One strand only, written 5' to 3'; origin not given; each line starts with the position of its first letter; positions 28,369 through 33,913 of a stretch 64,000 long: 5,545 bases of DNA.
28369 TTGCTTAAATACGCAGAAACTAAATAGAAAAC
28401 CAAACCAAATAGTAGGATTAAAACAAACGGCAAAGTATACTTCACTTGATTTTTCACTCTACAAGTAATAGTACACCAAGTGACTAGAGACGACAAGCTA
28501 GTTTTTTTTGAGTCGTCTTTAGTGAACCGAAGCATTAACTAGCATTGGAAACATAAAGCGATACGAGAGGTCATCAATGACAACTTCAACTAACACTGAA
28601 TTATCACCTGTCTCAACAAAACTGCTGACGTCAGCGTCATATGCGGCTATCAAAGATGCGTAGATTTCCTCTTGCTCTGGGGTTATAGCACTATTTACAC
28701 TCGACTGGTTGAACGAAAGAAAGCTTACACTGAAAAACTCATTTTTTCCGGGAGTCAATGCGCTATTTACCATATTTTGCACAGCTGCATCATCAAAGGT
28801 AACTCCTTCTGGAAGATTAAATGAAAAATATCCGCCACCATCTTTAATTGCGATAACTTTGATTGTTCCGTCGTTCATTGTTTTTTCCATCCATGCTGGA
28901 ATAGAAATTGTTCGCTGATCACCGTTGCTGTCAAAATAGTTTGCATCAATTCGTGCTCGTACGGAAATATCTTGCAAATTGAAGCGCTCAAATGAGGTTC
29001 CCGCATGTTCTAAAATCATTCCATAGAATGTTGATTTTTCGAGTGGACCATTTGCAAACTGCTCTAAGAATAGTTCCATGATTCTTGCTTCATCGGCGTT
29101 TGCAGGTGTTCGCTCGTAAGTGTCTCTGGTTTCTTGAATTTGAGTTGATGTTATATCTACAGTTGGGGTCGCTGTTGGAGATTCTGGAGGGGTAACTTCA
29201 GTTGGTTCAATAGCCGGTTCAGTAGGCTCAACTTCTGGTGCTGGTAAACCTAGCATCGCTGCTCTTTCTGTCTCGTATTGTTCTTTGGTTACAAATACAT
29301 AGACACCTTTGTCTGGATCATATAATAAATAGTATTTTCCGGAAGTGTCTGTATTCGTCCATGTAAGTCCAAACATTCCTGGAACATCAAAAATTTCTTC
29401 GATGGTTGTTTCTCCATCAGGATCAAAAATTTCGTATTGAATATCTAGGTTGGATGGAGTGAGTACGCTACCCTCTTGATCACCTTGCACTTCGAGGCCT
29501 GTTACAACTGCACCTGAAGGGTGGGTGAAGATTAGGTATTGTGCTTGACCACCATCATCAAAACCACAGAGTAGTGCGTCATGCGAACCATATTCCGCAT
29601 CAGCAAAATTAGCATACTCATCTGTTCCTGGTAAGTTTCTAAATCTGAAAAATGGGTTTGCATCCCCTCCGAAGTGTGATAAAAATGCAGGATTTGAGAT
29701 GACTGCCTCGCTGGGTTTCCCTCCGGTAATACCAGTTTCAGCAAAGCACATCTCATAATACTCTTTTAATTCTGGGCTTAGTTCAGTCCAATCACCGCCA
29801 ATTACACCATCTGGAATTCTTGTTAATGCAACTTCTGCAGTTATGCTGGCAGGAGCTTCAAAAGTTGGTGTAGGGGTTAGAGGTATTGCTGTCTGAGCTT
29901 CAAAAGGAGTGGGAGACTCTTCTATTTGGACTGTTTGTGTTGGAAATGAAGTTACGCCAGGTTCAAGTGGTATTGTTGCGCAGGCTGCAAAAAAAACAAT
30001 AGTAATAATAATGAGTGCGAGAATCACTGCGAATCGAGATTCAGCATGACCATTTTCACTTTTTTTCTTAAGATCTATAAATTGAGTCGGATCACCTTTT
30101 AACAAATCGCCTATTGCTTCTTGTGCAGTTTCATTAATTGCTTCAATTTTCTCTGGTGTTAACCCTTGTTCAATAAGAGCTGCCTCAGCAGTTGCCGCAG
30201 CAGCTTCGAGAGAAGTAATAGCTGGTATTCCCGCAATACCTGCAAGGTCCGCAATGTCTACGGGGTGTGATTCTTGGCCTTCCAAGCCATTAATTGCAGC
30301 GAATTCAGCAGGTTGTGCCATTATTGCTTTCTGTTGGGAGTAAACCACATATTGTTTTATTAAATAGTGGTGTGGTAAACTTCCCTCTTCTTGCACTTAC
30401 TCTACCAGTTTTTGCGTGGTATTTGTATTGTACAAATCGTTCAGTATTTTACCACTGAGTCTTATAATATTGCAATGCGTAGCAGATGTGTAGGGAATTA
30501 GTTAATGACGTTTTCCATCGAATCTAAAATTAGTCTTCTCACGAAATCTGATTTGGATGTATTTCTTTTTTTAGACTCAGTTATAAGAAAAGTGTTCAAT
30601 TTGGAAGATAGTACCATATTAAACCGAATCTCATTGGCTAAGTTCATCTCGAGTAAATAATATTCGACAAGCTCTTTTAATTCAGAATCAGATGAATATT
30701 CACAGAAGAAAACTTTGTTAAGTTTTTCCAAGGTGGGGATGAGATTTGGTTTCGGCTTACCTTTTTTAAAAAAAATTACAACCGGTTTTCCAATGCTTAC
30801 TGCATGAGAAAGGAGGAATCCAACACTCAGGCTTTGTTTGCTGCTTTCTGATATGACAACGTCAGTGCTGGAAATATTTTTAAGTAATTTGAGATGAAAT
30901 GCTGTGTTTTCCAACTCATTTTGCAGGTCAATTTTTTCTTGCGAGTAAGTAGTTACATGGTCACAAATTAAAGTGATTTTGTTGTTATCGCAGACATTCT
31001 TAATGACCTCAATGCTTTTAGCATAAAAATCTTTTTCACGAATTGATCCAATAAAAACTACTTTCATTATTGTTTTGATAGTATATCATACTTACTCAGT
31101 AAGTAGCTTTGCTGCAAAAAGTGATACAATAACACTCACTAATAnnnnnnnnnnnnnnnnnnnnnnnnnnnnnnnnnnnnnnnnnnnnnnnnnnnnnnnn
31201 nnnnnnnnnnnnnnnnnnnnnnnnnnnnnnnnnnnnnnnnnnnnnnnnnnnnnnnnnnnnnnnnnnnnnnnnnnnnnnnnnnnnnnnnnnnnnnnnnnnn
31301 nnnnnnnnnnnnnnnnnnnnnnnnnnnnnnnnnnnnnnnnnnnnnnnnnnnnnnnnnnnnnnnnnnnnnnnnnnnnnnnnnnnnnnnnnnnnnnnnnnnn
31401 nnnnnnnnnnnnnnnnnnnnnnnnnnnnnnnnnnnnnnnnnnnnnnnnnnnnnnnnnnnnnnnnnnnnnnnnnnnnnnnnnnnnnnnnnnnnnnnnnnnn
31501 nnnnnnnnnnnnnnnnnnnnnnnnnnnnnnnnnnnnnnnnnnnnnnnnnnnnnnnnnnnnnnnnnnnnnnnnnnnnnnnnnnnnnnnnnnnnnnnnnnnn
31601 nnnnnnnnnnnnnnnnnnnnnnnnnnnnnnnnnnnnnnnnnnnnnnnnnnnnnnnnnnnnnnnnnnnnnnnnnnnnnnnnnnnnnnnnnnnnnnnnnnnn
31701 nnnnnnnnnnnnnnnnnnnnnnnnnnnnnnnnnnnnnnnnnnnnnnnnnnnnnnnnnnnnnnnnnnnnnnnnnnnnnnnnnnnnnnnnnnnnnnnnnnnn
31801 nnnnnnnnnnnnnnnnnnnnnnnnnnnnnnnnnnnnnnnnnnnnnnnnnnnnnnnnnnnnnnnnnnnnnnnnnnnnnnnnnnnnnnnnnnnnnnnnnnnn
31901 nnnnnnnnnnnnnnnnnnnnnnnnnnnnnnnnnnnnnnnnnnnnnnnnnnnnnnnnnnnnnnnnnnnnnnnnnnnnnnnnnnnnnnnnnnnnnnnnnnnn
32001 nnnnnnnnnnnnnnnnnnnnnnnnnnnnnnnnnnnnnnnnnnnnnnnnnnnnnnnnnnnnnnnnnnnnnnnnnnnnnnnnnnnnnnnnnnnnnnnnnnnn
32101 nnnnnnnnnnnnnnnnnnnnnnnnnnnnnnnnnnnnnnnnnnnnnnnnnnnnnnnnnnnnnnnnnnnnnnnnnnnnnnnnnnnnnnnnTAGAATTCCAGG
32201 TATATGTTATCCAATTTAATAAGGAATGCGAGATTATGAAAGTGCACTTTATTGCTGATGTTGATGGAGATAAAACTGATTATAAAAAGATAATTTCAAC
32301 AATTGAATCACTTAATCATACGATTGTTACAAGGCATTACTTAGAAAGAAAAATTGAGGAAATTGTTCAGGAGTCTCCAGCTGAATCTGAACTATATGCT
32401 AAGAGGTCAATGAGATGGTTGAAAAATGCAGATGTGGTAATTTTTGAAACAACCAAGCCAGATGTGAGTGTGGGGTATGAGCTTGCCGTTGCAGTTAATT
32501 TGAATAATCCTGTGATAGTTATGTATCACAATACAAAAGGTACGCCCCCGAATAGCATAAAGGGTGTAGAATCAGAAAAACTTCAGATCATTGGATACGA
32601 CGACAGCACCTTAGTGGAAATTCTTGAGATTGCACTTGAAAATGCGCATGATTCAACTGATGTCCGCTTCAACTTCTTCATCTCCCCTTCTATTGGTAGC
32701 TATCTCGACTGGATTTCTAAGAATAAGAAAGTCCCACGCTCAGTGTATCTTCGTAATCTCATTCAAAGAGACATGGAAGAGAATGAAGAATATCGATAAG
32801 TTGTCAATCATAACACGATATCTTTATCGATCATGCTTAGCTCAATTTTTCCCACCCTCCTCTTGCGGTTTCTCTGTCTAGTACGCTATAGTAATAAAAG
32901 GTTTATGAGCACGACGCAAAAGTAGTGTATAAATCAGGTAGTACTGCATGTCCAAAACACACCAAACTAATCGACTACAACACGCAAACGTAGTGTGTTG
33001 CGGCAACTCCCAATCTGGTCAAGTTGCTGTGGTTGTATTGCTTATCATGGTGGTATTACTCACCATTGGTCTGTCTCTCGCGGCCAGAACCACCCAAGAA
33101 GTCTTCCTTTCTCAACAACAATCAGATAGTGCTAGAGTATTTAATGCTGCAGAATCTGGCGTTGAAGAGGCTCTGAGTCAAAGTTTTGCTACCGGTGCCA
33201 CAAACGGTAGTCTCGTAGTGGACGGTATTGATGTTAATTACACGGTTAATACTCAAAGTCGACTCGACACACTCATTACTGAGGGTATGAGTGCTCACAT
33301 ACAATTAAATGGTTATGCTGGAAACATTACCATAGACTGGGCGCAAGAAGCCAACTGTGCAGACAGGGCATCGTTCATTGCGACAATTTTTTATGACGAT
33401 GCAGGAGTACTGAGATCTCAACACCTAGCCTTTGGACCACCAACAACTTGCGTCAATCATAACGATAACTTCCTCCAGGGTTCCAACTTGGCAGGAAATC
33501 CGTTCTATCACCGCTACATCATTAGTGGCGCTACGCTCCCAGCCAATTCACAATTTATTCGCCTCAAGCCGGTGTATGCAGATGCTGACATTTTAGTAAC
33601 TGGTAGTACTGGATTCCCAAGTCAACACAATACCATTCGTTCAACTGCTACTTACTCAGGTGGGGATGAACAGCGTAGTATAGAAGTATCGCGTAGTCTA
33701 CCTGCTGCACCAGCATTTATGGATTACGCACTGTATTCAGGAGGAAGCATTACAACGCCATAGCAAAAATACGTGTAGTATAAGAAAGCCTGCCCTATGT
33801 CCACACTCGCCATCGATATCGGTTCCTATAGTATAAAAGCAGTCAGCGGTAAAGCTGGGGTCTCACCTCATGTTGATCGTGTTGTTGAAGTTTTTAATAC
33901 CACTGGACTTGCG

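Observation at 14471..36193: A contiguous ~22 kb type IV pilus locus with five pilin genes, a giant adhesin operon and the embedded island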

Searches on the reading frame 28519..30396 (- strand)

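Call 4: search_protein_families(library=pfam, proteins=[window:28519-30396:-], max_evalue=0.01)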
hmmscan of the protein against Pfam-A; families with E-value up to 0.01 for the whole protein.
window:28519-30396:- (625 aa): 0 families

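Call 83: search_protein_families(library=pfam, proteins=[window:28519-30396:-], max_evalue=5)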
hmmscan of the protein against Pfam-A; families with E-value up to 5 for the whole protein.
window:28519-30396:- (625 aa): 1 family
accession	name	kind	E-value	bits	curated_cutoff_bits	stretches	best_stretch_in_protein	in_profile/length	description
PF21454.2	MSP1_barrel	-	0.21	12.2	27.8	1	176-233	14-70/112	Major structural protein 1, jelly-roll domain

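Call 91: search_protein_families(library=ncbifam, proteins=[window:28519-30396:-], max_evalue=0.01)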
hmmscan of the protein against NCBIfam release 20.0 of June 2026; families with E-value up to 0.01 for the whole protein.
window:28519-30396:- (625 aa): 0 families

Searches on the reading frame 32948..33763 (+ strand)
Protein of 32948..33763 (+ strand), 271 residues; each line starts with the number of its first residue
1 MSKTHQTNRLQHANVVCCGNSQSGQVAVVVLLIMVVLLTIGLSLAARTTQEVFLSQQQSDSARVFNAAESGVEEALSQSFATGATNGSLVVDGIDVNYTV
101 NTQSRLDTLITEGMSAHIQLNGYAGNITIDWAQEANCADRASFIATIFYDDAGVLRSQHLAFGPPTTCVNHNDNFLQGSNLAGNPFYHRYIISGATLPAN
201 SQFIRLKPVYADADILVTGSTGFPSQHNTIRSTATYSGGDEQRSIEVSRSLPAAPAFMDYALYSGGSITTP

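Call 4: search_protein_families(library=pfam, proteins=[window:32948-33763:+], max_evalue=0.01)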
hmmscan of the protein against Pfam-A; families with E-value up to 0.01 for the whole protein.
window:32948-33763:+ (271 aa): 1 family
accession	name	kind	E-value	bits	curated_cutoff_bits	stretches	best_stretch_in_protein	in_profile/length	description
PF14341.11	PilX_N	-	0.00033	21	25.5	1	28-73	6-51/51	PilX N-terminal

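Call 20: search_protein_families(library=ncbifam, proteins=[window:32948-33763:+], max_evalue=0.01)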
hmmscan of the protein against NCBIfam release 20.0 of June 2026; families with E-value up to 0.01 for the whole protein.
window:32948-33763:+ (271 aa): 0 families

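Call 87: search_solved_structures(query=A8, max_evalue=10)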
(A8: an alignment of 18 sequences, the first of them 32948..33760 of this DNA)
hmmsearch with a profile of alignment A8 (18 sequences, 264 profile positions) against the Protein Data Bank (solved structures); distinct sequences matched with E-value up to 10: 6.
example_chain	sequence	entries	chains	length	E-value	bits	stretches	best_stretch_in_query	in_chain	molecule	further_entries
6tro_D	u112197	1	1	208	0.14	14.7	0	104-168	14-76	T-cell receptor alpha chain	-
4ofk_A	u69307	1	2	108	0.37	13.4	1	188-237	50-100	Protein SYG-2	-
8f5a_C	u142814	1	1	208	0.41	13.2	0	103-186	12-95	KS1 TCR alpha chain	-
4ak1_A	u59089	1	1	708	0.57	12.7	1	201-249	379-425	BT_4661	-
2pyf_A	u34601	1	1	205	0.75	12.4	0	77-143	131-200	T-Cell Receptor, Alpha Chain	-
4ofy_D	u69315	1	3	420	2.2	10.8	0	189-237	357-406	Protein SYG-2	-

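Call 89: search_protein_families(library=pfam, alignment_id=A8, max_evalue=0.01)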
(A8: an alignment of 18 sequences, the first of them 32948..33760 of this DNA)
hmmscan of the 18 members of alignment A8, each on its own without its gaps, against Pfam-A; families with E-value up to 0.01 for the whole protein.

A. member 1, window:32948-33760:+ (271 aa): 1 family
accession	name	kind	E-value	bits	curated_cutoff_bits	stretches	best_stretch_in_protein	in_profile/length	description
PF14341.11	PilX_N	-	0.00033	21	25.5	1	28-73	6-51/51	PilX N-terminal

B. families by the number of members that match (of 18 scanned): 3 families
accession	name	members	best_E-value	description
PF14341.11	PilX_N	9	6.5e-06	PilX N-terminal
PF02827.21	PKI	1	0.0045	cAMP-dependent protein kinase inhibitor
PF20130.4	DUF6520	1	0.0087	Family of unknown function (DUF6520)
